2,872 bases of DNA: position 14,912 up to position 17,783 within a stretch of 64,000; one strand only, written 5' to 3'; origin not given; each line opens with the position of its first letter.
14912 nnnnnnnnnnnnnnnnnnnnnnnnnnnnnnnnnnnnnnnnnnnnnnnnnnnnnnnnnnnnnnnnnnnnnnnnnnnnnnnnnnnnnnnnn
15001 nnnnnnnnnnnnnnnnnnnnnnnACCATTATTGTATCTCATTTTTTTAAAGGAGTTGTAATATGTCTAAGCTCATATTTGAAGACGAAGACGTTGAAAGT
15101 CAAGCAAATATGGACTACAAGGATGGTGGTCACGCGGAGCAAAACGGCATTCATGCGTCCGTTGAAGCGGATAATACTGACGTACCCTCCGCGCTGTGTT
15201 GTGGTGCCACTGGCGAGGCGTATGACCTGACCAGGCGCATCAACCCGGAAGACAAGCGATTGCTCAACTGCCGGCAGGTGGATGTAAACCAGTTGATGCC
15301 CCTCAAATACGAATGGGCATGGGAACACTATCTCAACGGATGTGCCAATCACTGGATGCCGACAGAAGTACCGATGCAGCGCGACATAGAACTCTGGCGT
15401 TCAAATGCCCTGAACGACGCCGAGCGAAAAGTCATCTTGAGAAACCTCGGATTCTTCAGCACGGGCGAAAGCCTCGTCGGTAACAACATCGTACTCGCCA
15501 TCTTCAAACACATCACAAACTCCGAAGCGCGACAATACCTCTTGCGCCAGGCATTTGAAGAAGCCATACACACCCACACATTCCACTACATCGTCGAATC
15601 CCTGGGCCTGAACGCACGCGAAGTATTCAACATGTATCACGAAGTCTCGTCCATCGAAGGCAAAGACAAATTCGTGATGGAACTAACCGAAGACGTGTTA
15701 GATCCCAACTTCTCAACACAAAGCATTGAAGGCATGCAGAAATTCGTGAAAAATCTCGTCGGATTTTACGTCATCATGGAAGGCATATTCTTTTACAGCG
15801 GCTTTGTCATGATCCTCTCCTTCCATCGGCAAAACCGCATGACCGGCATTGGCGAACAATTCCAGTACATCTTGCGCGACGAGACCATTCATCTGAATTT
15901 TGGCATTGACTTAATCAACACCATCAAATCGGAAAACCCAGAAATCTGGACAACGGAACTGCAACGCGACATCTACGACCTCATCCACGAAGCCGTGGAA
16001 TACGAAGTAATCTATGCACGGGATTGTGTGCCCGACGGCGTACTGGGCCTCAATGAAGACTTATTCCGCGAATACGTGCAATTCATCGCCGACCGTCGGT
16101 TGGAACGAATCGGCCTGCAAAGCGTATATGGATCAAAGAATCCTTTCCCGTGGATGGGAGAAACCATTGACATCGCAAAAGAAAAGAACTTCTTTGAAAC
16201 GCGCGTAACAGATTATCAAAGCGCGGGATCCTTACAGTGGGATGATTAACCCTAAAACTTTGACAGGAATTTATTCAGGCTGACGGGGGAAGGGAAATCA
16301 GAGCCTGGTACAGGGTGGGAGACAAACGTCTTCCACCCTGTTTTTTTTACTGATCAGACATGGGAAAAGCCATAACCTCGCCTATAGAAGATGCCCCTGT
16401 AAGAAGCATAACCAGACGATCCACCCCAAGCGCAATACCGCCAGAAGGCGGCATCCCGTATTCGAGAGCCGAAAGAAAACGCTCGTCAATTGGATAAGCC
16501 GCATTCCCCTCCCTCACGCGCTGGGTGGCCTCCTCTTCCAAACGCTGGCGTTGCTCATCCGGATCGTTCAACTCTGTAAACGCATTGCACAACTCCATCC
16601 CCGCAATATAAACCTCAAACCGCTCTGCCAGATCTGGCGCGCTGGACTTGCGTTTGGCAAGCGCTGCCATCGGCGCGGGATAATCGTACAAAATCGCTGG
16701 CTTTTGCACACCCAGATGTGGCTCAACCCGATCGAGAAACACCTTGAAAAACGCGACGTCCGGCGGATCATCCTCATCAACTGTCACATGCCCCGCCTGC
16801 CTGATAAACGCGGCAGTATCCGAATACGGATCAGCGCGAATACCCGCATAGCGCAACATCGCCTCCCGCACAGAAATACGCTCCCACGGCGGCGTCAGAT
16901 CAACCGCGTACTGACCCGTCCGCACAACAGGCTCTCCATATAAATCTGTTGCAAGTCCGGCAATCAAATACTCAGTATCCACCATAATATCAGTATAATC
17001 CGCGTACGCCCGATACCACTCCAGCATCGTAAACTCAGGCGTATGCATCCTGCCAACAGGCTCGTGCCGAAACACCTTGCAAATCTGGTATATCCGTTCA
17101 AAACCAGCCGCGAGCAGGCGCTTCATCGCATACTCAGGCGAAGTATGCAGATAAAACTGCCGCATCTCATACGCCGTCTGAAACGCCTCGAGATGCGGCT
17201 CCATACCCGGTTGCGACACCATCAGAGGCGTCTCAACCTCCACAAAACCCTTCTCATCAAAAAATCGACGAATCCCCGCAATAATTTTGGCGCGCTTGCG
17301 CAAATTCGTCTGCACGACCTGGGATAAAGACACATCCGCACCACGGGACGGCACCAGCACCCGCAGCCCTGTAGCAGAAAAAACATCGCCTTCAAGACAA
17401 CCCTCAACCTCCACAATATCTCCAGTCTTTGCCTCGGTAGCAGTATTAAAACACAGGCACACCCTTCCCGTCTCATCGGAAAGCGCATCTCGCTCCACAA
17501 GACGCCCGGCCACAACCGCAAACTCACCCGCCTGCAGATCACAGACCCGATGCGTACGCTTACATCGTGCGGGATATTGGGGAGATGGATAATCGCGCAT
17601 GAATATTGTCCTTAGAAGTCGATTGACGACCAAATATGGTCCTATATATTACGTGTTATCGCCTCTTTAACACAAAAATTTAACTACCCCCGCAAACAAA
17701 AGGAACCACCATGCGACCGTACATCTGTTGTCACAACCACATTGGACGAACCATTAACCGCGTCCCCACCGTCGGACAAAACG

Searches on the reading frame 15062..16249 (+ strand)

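Call 74: search_protein_families(library=pfam, proteins=[window:15062-16249:+], max_evalue=0.001)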
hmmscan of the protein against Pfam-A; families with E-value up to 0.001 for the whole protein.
window:15062-16249:+ (395 aa): 1 family
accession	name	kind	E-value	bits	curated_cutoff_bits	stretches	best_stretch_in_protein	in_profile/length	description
PF00268.27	Ribonuc_red_sm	-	5.9e-91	305.2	33.6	1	76-361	2-281/281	Ribonucleotide reductase, small chain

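Call 75: search_protein_families(library=padloc, proteins=[window:15062-16249:+], max_evalue=0.00001)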
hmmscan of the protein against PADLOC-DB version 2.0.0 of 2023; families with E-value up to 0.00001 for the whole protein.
window:15062-16249:+ (395 aa): 0 families

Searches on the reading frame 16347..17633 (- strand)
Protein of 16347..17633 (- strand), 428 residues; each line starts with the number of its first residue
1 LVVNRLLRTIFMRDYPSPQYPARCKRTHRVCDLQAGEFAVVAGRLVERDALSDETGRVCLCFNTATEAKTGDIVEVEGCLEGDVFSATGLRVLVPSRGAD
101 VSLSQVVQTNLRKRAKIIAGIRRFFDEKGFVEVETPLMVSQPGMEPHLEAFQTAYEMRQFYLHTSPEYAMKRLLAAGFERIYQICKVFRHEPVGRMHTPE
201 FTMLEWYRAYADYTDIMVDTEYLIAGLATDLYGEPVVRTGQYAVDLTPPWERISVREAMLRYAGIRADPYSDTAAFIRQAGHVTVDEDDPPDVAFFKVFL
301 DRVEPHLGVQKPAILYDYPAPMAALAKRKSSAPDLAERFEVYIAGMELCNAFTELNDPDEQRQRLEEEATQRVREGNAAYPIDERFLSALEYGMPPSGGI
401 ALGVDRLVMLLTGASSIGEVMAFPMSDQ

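Call 74: search_protein_families(library=pfam, proteins=[window:16347-17633:-], max_evalue=0.001)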
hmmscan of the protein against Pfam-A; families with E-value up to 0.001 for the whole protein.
window:16347-17633:- (428 aa): 1 family
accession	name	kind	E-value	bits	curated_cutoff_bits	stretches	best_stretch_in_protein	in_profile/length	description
PF00152.25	tRNA-synt_2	-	1.8e-68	231.3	25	1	100-425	12-306/308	tRNA synthetases class II (D, K and N)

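Call 75: search_protein_families(library=padloc, proteins=[window:16347-17633:-], max_evalue=0.00001)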
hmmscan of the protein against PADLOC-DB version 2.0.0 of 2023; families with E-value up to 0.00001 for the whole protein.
window:16347-17633:- (428 aa): 0 families
